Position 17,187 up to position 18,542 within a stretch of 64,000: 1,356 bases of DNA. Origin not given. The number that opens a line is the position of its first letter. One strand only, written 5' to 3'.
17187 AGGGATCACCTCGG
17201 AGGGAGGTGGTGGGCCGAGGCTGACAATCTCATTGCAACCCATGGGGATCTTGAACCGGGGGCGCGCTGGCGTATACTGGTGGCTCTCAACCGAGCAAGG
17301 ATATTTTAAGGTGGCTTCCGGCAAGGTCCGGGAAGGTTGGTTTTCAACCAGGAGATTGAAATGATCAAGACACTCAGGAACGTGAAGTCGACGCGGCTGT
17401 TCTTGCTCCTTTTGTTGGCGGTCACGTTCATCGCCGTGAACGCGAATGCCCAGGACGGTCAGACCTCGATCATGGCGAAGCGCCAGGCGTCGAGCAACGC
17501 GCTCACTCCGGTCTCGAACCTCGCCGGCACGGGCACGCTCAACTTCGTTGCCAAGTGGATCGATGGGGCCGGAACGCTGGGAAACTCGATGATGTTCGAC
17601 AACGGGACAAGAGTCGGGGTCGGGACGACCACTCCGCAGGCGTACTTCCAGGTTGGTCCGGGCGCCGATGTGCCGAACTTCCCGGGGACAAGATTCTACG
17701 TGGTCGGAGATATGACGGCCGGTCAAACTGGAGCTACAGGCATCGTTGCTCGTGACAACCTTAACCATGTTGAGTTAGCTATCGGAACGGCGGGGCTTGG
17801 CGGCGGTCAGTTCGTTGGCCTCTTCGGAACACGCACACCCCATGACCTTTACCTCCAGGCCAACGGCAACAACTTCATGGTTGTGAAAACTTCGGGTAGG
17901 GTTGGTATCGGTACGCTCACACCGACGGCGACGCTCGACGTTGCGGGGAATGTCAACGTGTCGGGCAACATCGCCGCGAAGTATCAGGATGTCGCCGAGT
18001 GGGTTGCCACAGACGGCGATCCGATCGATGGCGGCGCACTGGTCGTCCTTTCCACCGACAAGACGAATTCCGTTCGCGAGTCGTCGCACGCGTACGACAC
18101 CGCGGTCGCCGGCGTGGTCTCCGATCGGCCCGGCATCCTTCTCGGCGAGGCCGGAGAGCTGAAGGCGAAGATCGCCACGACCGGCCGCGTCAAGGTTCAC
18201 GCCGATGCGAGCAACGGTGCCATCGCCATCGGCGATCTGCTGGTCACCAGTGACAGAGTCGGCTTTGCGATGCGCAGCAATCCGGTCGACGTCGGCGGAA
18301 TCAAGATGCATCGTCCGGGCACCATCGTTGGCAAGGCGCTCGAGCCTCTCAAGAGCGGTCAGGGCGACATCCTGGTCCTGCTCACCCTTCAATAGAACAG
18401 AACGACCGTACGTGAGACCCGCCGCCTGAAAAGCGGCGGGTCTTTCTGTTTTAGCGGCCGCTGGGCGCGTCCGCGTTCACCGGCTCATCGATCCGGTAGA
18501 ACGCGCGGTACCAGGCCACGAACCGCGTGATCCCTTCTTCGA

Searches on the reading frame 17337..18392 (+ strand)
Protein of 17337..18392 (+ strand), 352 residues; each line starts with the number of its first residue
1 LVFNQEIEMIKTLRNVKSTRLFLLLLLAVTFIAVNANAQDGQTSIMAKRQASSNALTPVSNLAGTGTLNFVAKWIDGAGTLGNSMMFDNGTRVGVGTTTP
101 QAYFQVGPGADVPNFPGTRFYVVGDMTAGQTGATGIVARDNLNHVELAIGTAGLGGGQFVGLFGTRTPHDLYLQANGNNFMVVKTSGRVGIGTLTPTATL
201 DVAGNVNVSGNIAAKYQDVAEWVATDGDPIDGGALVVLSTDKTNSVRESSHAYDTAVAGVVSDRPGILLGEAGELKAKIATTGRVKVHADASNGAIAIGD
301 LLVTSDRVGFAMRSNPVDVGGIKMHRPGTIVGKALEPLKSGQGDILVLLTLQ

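Call 5: search_protein_families(library=pfam, proteins=[window:17337-18392:+], max_evalue=0.01)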
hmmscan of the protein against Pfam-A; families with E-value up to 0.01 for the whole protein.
window:17337-18392:+ (352 aa): 1 family
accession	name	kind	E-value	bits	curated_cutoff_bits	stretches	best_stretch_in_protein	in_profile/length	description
PF11962.13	Peptidase_G2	-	9.8e-06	25.6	25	1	202-273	32-101/228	Peptidase_G2, IMC autoproteolytic cleavage domain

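Call 13: search_protein_families(library=ncbifam, proteins=[window:17337-18392:+], max_evalue=0.01)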
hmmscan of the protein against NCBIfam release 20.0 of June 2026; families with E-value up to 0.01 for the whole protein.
window:17337-18392:+ (352 aa): 1 family
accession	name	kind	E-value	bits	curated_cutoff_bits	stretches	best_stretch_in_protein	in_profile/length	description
NF010329.0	PRK13763.1-4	equivalog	0.009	15.8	277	0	260-300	6-46/182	putative RNA-processing protein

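Call 14: search_protein_families(library=phrogs, proteins=[window:17337-18392:+], max_evalue=0.01)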
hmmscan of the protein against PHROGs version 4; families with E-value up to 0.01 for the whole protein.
window:17337-18392:+ (352 aa): 5 families
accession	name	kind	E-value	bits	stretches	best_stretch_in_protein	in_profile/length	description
phrog_28668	-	unknown function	4.3e-07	31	1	177-211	20-54/153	-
phrog_5906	-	unknown function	3.6e-05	24.8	1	176-294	30-136/197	-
phrog_9563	-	unknown function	0.00035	21.6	0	182-209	11-38/85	-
phrog_9942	-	tail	0.0021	17.1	1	170-213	22-65/1178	tail fiber protein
phrog_13535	-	unknown function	0.0087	17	0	182-209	11-38/147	-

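Call 26: find_homologous_proteins(query=window:17337-18392:+)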
Query window:17337-18392:+ (352 aa): 3984 proteins with E <= 0.001 among 8000 candidates; the best 120 are listed.
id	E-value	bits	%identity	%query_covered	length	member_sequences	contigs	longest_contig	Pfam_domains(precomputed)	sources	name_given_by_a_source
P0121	4.6e-217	738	100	98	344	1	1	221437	PF11962.14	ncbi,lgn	-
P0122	2.2e-135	470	68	97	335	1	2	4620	-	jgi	jgi:hypothetical protein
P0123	8.3e-134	465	75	84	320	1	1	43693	-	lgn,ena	-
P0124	7.1e-132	458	68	95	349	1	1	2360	-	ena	-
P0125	3.4e-130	453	68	96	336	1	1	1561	-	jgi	jgi:hypothetical protein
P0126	1.6e-127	444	64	98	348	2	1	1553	-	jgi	jgi:hypothetical protein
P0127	5.1e-124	432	63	97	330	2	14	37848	-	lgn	-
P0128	1.4e-119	418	69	82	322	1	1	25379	-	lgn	-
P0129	2.7e-111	391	59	74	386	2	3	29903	-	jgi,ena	-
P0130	2.3e-96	341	66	41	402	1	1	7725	-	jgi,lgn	jgi:hypothetical protein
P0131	2.1e-85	305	48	77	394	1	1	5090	-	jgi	jgi:hypothetical protein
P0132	4.8e-83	298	54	82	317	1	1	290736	-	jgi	jgi:hypothetical protein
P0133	6.7e-78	281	50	88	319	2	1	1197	-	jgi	-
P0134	1.0e-76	277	49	97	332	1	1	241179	-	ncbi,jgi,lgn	ncbi:MAG: hypothetical protein WC538_09375 [Thermoanaerobaculia bacterium]|jgi:hypothetical protein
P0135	3.1e-76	275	48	93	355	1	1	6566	-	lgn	-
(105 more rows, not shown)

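Call 28: find_encoding_contigs(protein=P0123, flank=8000, max_places=2)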
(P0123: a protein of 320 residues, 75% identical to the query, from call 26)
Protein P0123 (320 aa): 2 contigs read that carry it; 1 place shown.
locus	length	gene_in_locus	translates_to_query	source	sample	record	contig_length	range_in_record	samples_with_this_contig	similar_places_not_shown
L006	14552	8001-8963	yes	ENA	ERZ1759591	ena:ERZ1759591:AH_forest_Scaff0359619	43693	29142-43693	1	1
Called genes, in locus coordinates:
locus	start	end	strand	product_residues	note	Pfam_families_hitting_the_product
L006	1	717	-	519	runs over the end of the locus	PF14296:O-ag_pol_Wzy (weak)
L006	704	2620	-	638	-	PF13522:GATase_6, PF13537:GATase_7, PF00733:Asn_synthase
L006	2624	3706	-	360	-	PF13524:Glyco_trans_1_2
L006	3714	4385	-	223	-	PF13489:Methyltransf_23 (weak), PF08241:Methyltransf_11, PF13649:Methyltransf_25 (faint)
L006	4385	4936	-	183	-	PF00132:Hexapep, PF14602:Hexapep_2 (weak)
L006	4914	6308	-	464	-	PF01943:Polysacc_synt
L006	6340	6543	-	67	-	-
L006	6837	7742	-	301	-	PF13229:Beta_helix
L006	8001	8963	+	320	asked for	-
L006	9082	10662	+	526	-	-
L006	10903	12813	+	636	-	-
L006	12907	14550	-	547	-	?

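Call 29: find_encoding_contigs(protein=P0128, flank=8000, max_places=2)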
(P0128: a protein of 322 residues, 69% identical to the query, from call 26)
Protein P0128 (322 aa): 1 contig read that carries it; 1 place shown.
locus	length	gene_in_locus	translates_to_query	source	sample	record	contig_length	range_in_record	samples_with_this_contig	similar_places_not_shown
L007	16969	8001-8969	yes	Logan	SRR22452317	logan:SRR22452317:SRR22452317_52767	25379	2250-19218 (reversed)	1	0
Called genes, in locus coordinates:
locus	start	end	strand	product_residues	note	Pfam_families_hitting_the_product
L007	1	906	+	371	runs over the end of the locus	PF13439:Glyco_transf_4, PF13579:Glyco_trans_4_4, PF20706:GT4-conflict, PF00534:Glycos_transf_1, PF13692:Glyco_trans_1_4, PF13524:Glyco_trans_1_2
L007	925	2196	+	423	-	PF13489:Methyltransf_23, PF08241:Methyltransf_11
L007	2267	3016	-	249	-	PF00685:Sulfotransfer_1, PF13469:Sulfotransfer_3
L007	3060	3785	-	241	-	PF05401:NodS, PF13489:Methyltransf_23, PF02353:CMAS (weak), PF13847:Methyltransf_31, PF08241:Methyltransf_11, PF08242:Methyltransf_12, PF13649:Methyltransf_25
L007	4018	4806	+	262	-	PF13649:Methyltransf_25 (faint), PF08241:Methyltransf_11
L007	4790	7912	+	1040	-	-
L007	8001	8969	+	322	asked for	-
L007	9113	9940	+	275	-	PF13489:Methyltransf_23, PF08241:Methyltransf_11, PF08242:Methyltransf_12, PF13649:Methyltransf_25, PF13847:Methyltransf_31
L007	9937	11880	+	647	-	PF03404:Mo-co_dimer (faint), PF17957:Big_7, PF19077:Big_13 (faint), PF02012:BNR (faint), PF07495:Y_Y_Y (faint), PF17957:Big_7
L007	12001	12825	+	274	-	PF13489:Methyltransf_23, PF01209:Ubie_methyltran (weak), PF07021:MetW, PF08241:Methyltransf_11, PF08242:Methyltransf_12, PF13649:Methyltransf_25, PF13847:Methyltransf_31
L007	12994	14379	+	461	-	-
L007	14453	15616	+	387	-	PF13439:Glyco_transf_4, PF13579:Glyco_trans_4_4, PF00534:Glycos_transf_1, PF13692:Glyco_trans_1_4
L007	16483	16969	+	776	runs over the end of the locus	PF01421:Reprolysin (faint), PF13688:Reprolysin_5, PF13582:Reprolysin_3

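Call 30: find_encoding_contigs(protein=P0127, flank=8000, max_places=3)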
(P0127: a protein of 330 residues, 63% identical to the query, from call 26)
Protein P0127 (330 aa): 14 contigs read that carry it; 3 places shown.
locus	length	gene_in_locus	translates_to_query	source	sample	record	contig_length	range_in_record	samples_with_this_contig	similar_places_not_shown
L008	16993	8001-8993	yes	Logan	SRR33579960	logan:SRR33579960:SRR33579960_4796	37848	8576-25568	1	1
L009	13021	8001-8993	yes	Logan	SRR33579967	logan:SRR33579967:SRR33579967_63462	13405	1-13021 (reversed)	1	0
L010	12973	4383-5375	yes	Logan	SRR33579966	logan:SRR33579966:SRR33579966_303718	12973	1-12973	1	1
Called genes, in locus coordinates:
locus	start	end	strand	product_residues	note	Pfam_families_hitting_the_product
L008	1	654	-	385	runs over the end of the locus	PF13439:Glyco_transf_4, PF13579:Glyco_trans_4_4, PF20706:GT4-conflict (weak), PF00534:Glycos_transf_1, PF13692:Glyco_trans_1_4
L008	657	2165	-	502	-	PF14296:O-ag_pol_Wzy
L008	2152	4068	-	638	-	PF13522:GATase_6, PF13537:GATase_7, PF00733:Asn_synthase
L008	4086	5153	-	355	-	PF13524:Glyco_trans_1_2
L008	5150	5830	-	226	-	PF08241:Methyltransf_11, PF13649:Methyltransf_25 (faint)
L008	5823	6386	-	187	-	PF00132:Hexapep, PF14602:Hexapep_2 (weak)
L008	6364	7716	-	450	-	PF01943:Polysacc_synt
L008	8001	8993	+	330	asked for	-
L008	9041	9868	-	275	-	PF01370:Epimerase, PF16363:GDP_Man_Dehyd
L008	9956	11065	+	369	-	PF04321:RmlD_sub_bind, PF01370:Epimerase, PF16363:GDP_Man_Dehyd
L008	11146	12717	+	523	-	-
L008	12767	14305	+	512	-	PF12388:Peptidase_M57 (weak)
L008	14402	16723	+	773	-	PF01421:Reprolysin (faint), PF13688:Reprolysin_5, PF13574:Reprolysin_2 (weak), PF13582:Reprolysin_3, PF19408:PKD_6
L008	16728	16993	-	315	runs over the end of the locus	PF00127:Copper-bind (weak), PF25814:fn3_SORL1 (faint), PF00041:fn3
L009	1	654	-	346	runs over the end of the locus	?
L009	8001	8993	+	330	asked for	-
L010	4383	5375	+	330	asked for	-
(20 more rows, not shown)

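Call 49: predict_structure(alignment_id=A2)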
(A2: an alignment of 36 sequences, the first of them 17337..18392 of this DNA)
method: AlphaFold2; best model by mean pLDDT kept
length: 352 residues; sequences in the alignment: 36
mean_pLDDT: 72.4   pTM: 0.50
mean pLDDT of the five models: 72.4, 71.6, 71.2, 69.1, 65.8
residues with pLDDT >= 90: 100; 70-90: 98; 50-70: 98; < 50: 56
segments of 3 or more residues with pLDDT < 50: 1-6, 37-44, 46-53, 58-70, 111-119, 152-155
pLDDT, mean of each block of 10 residues (from residue 1): 48 54 71 51 47 48 44 53 67 76 67 45 52 53 56 49 64 79 90 90 76 63 92 93 93 89 85 91 92 96 93 93 86 96 93 59
secondary structure, 60 per line:
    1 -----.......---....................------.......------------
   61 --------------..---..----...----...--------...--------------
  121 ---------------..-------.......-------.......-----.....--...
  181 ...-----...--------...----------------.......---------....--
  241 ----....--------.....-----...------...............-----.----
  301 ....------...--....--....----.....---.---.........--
elements in order: H6-12 H16-35 H42-48 E86-88 E93-95 E104-106 E145-151 E159-165 E171-175 E178-183 E189-191 E200-202 E219-225 E235-238 E245-248 E257-261 E267-269 E276-290 E301-304 E311-313 E316-319 E322-325 E330-334 E342-350

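Call 51: fold_search(model_id=the predicted structure, library=pdb)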
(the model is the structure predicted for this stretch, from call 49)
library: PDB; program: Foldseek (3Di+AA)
matches with E <= 10: 135; with E <= 0.001: 7
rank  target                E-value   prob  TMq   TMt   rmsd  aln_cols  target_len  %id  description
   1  8ond_A                5.7e-05  1.00  0.19  0.19  19.2       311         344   15  Structure of the C-terminal domains of the Bdellovibrio bacteriovorus Bd2133 fibre (released 2023-10-25)
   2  8ond_B                9.3e-05  0.99  0.18  0.18  27.1       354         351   13  Structure of the C-terminal domains of the Bdellovibrio bacteriovorus Bd2133 fibre (released 2023-10-25)
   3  8hdt_G                3.5e-04  1.00  0.25  0.51   6.3       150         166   13  Cyanophage Pam3 capsid asymmetric unit (released 2023-01-18)
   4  8onf_A                6.0e-04  0.91  0.16  0.21  17.8       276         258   17  Crystal structure of Bdellovibrio bacteriovorus Bd2439 fibre C-terminal domains with ethylene glycol (released 2023-10-25)
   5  3suc                  7.1e-04  1.00  0.28  0.14   7.8       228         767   14  Crystal structure of the pre-mature bacteriophage phi29 gene product 12 (released 2011-08-03)
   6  6qyy_B                8.4e-04  1.00  0.21  0.55   7.5       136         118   18  The crystal structure of head fiber gp8.5 N base in bacteriophage phi29 (released 2019-06-12)
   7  8ol4_A                9.3e-04  0.89  0.16  0.21  17.7       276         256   17  Structure of the C-terminal domains of the Bdellovibrio bacteriovorus Bd2439 fibre in complex with GlcNAc (released 2023-10-25)
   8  3gqh_A                1.2e-03  1.00  0.26  0.52   5.6       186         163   17  Crystal Structure of the Bacteriophage phi29 gene product 12 C-terminal fragment (released 2009-05-26)
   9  8pkh_FU               1.2e-03  1.00  0.21  0.41  11.4       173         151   13  Borrelia bacteriophage BB1 procapsid, fivefold-symmetrized outer shell (released 2023-07-12)
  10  8oml_A                1.3e-03  0.87  0.20  0.22  15.2       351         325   17  Crystal structure of Bdellovibrio bacteriovorus Bd1334 C-terminal domains (released 2023-10-25)
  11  8pkh_DU               1.5e-03  1.00  0.22  0.42  11.9       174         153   16  Borrelia bacteriophage BB1 procapsid, fivefold-symmetrized outer shell (released 2023-07-12)
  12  8oml_B                1.9e-03  0.82  0.18  0.19  15.0       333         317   16  Crystal structure of Bdellovibrio bacteriovorus Bd1334 C-terminal domains (released 2023-10-25)
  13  8onf_B                2.1e-03  0.82  0.16  0.21  16.8       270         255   17  Crystal structure of Bdellovibrio bacteriovorus Bd2439 fibre C-terminal domains with ethylene glycol (released 2023-10-25)
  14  8onc_A                2.7e-03  1.00  0.17  0.37  10.9       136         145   26  Structure of the C-terminal beta helix domain of the Bdellovibrio bacteriovorus Bd3182 fibre (released 2023-10-25)
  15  8pkh_DH               2.7e-03  0.99  0.22  0.42  10.5       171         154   17  Borrelia bacteriophage BB1 procapsid, fivefold-symmetrized outer shell (released 2023-07-12)
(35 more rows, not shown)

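Call 70: find_related_loci(query=A2, collection=viral_contigs, flank=6000)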
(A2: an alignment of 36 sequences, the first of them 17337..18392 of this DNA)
Query A2 (352 aa) in viral_contigs; peptide patterns used: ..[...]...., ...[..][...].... (x = any residue, [..] = any of these).
180 stretches matched a pattern; 96 encode a relative of the query (tblastn E <= 1e-3); the best 80 are kept; 80 distinct loci.
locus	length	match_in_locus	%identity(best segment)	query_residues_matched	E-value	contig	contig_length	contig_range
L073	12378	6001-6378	42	214-349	5e-14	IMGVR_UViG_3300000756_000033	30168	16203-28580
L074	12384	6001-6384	37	213-351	2e-12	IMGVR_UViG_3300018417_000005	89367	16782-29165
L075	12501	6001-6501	36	176-342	2e-12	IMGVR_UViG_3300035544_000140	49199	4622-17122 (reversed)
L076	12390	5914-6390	33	172-340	8e-12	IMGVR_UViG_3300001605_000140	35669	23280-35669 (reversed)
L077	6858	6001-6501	36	176-342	2e-11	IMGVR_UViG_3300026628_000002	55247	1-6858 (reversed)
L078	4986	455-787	40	213-336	3e-11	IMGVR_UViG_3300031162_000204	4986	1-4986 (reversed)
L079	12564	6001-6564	31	139-340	5e-11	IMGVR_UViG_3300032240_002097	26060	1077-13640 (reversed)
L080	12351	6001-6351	34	212-340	1e-10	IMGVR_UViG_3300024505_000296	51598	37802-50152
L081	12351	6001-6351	34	212-340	1e-10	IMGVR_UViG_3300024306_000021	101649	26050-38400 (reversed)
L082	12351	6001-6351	34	212-340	1e-10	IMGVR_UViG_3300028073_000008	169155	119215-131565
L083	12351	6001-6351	34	212-340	1e-10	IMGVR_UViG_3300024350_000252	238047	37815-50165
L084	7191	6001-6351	34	212-340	1e-10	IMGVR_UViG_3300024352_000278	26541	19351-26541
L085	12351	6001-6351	34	212-340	1e-10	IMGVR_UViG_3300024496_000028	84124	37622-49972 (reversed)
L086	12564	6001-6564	30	139-340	1e-10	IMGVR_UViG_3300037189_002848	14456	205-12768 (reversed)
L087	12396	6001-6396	40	214-352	2e-10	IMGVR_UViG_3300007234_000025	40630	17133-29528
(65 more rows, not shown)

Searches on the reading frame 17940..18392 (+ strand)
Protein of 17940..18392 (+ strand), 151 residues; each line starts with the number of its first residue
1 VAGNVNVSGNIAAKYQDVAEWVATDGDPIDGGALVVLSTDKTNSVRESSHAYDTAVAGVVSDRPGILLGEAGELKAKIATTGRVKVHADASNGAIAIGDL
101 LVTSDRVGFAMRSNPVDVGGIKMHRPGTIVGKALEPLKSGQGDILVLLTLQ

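Call 45: search_protein_families(library=pfam, proteins=[window:17940-18392:+], max_evalue=1)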
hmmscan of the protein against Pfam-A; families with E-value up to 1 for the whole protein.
window:17940-18392:+ (151 aa): 1 family
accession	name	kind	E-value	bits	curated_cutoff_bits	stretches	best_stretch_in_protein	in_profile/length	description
PF11962.13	Peptidase_G2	-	6.9e-06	26.1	25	1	2-72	33-101/228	Peptidase_G2, IMC autoproteolytic cleavage domain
